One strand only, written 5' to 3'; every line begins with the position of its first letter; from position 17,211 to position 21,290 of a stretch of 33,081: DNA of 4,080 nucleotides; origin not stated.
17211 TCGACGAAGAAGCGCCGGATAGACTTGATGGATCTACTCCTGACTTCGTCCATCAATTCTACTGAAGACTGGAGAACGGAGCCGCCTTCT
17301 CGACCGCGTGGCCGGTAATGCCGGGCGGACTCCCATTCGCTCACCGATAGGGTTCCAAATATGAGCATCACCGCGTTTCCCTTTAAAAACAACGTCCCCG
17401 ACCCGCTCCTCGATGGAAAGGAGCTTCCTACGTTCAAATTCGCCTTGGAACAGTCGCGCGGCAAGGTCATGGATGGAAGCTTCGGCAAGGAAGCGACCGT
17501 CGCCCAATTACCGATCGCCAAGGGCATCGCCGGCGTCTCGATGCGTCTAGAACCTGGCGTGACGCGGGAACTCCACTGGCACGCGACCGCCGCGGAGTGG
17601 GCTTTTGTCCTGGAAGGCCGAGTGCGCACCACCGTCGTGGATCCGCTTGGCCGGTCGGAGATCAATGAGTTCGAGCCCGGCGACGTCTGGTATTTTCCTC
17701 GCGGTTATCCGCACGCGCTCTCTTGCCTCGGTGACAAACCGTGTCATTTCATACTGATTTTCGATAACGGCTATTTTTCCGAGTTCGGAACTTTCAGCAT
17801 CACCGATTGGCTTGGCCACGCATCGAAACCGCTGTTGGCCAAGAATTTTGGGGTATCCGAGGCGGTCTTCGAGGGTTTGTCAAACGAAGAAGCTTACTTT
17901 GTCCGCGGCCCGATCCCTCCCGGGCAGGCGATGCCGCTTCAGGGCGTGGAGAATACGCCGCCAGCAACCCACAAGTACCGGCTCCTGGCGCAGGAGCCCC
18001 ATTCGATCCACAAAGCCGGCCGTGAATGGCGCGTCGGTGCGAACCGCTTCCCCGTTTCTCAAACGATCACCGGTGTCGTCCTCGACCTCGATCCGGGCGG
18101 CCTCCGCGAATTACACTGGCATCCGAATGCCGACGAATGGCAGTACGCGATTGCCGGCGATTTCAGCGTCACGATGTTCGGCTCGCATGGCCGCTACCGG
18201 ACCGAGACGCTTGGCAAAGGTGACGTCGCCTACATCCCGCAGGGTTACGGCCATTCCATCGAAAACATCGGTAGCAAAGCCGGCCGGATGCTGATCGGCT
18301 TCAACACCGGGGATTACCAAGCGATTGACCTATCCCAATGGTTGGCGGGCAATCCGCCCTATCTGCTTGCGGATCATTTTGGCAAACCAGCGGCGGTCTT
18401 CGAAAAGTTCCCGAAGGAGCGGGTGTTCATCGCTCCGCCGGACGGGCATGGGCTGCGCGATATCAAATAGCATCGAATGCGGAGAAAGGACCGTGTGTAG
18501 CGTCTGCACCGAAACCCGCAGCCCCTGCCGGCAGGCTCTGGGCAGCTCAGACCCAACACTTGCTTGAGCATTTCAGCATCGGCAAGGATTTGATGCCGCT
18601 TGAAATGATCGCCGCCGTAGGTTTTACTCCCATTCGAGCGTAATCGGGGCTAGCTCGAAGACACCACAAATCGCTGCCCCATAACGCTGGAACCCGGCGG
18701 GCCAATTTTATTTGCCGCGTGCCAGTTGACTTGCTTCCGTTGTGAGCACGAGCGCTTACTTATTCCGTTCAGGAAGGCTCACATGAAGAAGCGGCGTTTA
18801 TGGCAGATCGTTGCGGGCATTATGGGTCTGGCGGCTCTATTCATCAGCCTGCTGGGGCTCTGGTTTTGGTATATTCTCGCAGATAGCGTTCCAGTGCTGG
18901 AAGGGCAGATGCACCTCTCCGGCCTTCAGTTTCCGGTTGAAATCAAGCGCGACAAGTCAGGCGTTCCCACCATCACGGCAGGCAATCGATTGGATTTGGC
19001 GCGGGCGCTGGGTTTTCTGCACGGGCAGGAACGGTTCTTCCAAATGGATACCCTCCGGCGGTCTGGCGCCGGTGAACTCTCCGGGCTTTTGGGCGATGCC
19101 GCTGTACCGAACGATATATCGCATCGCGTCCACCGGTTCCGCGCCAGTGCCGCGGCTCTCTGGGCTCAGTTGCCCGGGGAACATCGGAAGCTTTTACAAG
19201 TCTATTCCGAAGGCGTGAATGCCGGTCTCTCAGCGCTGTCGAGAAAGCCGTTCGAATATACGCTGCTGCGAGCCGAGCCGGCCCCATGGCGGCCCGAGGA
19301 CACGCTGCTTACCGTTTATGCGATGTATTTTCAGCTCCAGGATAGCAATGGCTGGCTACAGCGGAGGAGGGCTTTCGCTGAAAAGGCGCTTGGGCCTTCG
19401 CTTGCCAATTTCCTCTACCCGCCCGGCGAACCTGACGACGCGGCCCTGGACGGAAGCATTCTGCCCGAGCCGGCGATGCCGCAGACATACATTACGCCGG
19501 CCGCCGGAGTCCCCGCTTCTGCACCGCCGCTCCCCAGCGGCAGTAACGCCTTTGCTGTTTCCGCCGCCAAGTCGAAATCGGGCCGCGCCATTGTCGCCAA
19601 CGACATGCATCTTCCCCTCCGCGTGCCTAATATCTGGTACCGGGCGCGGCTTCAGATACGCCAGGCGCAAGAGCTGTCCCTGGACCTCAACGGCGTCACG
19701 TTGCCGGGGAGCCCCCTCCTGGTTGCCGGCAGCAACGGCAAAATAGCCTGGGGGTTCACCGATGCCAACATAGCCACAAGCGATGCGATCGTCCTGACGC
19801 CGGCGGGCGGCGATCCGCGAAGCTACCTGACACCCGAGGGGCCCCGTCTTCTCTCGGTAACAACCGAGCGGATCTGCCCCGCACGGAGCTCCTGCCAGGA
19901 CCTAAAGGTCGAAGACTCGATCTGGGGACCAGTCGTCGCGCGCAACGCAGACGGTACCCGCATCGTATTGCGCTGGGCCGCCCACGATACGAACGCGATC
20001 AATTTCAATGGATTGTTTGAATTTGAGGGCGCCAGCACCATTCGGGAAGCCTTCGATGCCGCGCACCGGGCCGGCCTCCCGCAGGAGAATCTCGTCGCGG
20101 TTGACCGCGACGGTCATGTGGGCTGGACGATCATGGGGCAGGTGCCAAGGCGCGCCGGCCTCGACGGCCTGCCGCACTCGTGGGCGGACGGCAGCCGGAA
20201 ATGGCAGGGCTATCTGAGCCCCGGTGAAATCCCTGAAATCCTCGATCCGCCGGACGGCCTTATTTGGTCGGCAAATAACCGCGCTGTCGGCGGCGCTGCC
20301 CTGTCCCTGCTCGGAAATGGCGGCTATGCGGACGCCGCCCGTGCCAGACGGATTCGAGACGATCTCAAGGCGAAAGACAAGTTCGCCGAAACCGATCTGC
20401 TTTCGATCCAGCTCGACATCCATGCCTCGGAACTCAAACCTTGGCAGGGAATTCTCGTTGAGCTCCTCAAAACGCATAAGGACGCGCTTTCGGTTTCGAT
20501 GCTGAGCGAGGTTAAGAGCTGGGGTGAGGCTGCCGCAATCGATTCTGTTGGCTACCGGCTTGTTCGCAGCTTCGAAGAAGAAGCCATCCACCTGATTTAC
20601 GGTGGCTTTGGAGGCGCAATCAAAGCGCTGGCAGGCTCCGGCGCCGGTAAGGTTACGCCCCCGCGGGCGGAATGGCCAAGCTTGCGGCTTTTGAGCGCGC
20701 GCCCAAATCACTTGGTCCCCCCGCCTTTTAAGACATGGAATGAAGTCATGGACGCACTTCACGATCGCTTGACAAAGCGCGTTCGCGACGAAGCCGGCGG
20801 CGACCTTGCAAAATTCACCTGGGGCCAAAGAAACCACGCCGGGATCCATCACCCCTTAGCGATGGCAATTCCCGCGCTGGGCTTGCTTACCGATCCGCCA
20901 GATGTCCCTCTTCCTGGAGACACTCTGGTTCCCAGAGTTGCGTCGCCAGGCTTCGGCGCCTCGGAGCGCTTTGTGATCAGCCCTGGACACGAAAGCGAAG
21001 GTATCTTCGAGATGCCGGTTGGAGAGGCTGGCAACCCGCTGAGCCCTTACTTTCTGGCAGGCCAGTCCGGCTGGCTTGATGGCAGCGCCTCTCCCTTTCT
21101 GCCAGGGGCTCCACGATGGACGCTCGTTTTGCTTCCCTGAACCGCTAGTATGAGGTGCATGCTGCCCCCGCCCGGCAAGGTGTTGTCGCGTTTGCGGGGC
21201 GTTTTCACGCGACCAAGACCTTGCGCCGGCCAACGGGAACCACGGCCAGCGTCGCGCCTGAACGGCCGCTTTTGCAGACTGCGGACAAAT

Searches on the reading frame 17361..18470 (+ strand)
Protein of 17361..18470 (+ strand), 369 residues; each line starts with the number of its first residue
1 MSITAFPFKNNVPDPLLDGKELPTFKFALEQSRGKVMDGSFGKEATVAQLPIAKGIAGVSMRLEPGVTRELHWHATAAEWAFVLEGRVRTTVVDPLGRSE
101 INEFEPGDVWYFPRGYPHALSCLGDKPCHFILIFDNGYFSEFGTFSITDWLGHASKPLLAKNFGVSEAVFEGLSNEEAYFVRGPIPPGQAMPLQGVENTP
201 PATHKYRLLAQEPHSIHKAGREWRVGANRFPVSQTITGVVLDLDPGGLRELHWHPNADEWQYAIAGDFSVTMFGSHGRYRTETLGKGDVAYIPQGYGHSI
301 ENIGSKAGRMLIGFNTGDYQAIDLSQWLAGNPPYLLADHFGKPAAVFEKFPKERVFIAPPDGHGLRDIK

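Call 32: search_protein_families(library=pfam, proteins=[window:17361-18470:+], max_evalue=0.0001)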
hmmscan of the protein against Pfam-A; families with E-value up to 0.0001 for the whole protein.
window:17361-18470:+ (369 aa): 5 families
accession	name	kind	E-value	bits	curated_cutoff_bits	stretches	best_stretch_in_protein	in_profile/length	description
PF00190.28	Cupin_1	-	7.5e-46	155.9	22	2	208-340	3-143/151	Cupin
PF07883.17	Cupin_2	-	2.6e-29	101.2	27.2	2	61-134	3-70/70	Cupin domain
PF05899.18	Cupin_3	-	1.4e-08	34.7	23.5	0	71-116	19-60/74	EutQ-like cupin domain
PF14667.12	Polysacc_synt_C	-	2.4e-07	31.3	28.7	0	63-133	25-98/111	Polysaccharide biosynthesis C-terminal domain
PF08007.18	JmjC_2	-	1.6e-06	28.1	22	0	104-124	90-110/127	JmjC domain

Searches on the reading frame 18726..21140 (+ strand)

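Call 32: search_protein_families(library=pfam, proteins=[window:18726-21140:+], max_evalue=0.0001)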
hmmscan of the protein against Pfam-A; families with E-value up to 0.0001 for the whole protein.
window:18726-21140:+ (804 aa): 1 family
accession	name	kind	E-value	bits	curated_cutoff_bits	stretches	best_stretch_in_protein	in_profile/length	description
PF01804.23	Penicil_amidase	-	5.5e-132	442.5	21.3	1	70-791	1-666/675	Penicillin amidase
